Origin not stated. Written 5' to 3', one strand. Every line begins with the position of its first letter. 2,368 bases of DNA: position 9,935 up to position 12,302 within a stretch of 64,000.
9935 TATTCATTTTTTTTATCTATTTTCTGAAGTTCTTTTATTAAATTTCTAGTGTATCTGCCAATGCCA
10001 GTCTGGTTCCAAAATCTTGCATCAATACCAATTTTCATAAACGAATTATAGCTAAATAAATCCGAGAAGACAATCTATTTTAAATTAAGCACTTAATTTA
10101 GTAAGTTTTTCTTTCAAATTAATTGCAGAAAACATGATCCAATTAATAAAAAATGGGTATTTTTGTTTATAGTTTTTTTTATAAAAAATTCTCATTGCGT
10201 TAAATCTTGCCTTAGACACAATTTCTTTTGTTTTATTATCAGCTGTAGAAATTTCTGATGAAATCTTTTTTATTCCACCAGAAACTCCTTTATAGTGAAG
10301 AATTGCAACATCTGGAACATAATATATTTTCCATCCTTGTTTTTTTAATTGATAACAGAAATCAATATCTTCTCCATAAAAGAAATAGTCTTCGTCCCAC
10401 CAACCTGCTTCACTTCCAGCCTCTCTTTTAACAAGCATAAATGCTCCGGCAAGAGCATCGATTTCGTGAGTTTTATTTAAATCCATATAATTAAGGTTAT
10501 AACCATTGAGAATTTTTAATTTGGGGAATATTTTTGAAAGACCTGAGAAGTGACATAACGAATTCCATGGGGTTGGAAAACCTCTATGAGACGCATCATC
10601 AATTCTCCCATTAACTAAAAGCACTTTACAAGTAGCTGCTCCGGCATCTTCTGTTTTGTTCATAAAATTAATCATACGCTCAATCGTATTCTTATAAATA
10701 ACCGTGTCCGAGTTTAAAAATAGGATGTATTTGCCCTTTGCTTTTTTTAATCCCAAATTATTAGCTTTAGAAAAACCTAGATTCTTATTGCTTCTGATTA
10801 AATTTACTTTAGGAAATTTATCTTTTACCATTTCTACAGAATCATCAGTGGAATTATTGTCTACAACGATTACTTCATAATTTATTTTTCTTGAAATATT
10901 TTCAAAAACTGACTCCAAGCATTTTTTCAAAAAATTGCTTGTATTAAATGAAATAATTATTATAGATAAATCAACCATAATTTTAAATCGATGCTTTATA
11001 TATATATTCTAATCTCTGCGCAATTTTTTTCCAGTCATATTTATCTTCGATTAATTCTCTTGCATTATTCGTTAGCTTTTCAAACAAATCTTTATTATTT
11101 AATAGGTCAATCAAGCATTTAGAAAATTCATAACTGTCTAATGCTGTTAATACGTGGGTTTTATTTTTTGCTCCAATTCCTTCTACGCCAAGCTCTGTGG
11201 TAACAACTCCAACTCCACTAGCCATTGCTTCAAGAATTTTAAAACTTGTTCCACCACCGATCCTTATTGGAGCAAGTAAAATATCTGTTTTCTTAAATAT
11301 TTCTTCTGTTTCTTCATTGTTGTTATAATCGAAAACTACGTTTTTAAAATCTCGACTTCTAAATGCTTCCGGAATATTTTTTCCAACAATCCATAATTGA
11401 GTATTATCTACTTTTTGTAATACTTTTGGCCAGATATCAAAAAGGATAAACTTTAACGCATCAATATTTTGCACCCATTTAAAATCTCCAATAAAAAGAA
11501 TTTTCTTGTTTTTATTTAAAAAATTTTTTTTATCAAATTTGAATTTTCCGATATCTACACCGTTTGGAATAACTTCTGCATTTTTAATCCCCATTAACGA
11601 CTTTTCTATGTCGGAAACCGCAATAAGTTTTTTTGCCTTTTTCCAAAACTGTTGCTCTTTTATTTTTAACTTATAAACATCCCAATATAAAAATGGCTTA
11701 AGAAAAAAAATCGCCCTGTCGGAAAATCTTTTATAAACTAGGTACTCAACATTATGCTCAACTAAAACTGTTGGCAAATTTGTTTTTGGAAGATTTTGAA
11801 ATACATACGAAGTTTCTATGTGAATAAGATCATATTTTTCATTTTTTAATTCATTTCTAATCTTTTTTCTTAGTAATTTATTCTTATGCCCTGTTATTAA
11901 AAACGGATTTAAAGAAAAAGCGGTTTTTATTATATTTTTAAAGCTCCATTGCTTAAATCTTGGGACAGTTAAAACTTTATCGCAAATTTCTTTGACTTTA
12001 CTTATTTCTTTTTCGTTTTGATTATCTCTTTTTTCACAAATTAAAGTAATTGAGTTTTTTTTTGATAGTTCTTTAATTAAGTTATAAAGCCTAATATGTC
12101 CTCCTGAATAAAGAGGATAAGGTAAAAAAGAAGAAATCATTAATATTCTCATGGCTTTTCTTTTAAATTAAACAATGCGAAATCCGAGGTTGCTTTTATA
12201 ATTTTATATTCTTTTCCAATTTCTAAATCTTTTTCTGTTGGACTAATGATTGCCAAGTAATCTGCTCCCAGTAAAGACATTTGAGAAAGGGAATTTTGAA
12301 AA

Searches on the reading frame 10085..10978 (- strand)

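Call 8: search_protein_families(library=pfam, proteins=[window:10085-10978:-], max_evalue=0.001)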
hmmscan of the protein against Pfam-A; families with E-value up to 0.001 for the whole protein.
window:10085-10978:- (297 aa): 5 families
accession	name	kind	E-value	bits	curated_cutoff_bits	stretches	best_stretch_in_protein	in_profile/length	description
PF00535.33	Glycos_transf_2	-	4.6e-32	111.7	23.3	1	5-117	1-114/168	Glycosyl transferase family 2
PF13641.12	Glyco_tranf_2_3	-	1.2e-24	88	27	1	4-231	3-214/230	Glycosyltransferase like family 2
PF13632.12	Glyco_trans_2_3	-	8.2e-11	42.5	27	1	84-236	1-129/198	Glycosyl transferase family group 2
PF10111.15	Glyco_tranf_2_2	-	2.4e-08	34.3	27.3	1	31-110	27-110/276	Glycosyltransferase like family 2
PF13712.12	Glyco_tranf_2_5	-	1.4e-07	31.9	27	1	64-220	36-181/210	Glycosyltransferase like family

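Call 75: search_protein_families(library=ncbifam, proteins=[window:10085-10978:-], max_evalue=0.00001)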
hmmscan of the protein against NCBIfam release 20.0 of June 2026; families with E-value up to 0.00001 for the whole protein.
window:10085-10978:- (297 aa): 18 families
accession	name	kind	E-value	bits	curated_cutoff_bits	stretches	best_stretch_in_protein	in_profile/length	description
NF007482.0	PRK10073.1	equivalog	3.7e-21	75.5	423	1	3-121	7-124/334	glycosyltransferase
NF038302.1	EPS_HpsE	equivalog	7.9e-21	74.3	300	1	2-119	1-124/307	hormogonium polysaccharide biosynthesis glycosyltransferase HpsE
TIGR03965.1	mycofact_glyco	equivalog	5.4e-20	71.7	280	2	3-113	75-186/467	mycofactocin biosynthesis glycosyltransferase MftF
TIGR03111.1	glyc2_xrt_Gpos1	hypoth_equivalog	6.7e-19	68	363.95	1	4-228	51-265/439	TIGR03111 family XrtG-associated glycosyltransferase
TIGR03937.1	PgaC_IcaA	equivalog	2.8e-18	66.1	422.3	1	4-117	47-161/407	poly-beta-1,6-N-acetyl-D-glucosamine synthase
NF047683.1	TeichurnBiosyTuaG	equivalog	6.5e-18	65.3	400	1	4-117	8-122/252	teichuronic acid biosynthesis protein TuaG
NF041875.1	EPS_EpsD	equivalog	2.1e-16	60.2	370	1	4-108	1-106/325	exopolysaccharide biosynthesis glycosyltransferase EpsD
TIGR01556.1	rhamnosyltran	subfamily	5.2e-16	58.7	200.55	1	31-232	19-204/281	rhamnosyltransferase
NF038299.1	EPS_HpsN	equivalog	1.9e-15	56.7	425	1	4-241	3-233/317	hormogonium polysaccharide biosynthesis glycosyltransferase HpsN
TIGR04283.1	glyco_like_mftF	equivalog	2.3e-15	56.8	182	1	4-113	1-105/221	TIGR04283 family arsenosugar biosynthesis glycosyltransferase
NF050050.1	ProtGlycPglI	equivalog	6.6e-12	45.4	500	1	2-117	2-119/306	GalNAc(5)-diNAcBac-PP-undecaprenol beta-1,3-glucosyltransferase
TIGR04009.1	wcaE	equivalog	9.3e-11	41.5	369.2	1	4-121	3-121/248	colanic acid biosynthesis glycosyltransferase WcaE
NF053739.1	GlytfEpsEBac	equivalog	1.5e-10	40.5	450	1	4-111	3-112/265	glycosyltransferase EpsE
TIGR04242.1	nodulat_NodC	equivalog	1.6e-09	37.2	550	1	4-119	50-168/395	chitooligosaccharide synthase NodC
TIGR04195.1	S_glycosyl_SunS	equivalog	2e-09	36.8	350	1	7-97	62-147/421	SunS family peptide S-glycosyltransferase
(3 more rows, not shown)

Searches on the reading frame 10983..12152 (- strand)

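Call 8: search_protein_families(library=pfam, proteins=[window:10983-12152:-], max_evalue=0.001)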
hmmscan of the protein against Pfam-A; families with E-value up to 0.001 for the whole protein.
window:10983-12152:- (389 aa): 4 families
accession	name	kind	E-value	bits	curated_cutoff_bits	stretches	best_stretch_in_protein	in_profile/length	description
PF13692.12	Glyco_trans_1_4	-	1.5e-18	67.9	27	1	216-353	2-142/142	Glycosyl transferases group 1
PF13439.12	Glyco_transf_4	-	2.5e-12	47.6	28.5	1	17-201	3-168/170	Glycosyltransferase Family 4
PF00534.26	Glycos_transf_1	-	3.2e-10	40.2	26.4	1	205-366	5-171/172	Glycosyl transferases group 1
PF13524.12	Glyco_trans_1_2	-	2.4e-06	28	25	1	277-381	35-142/144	Glycosyl transferase-like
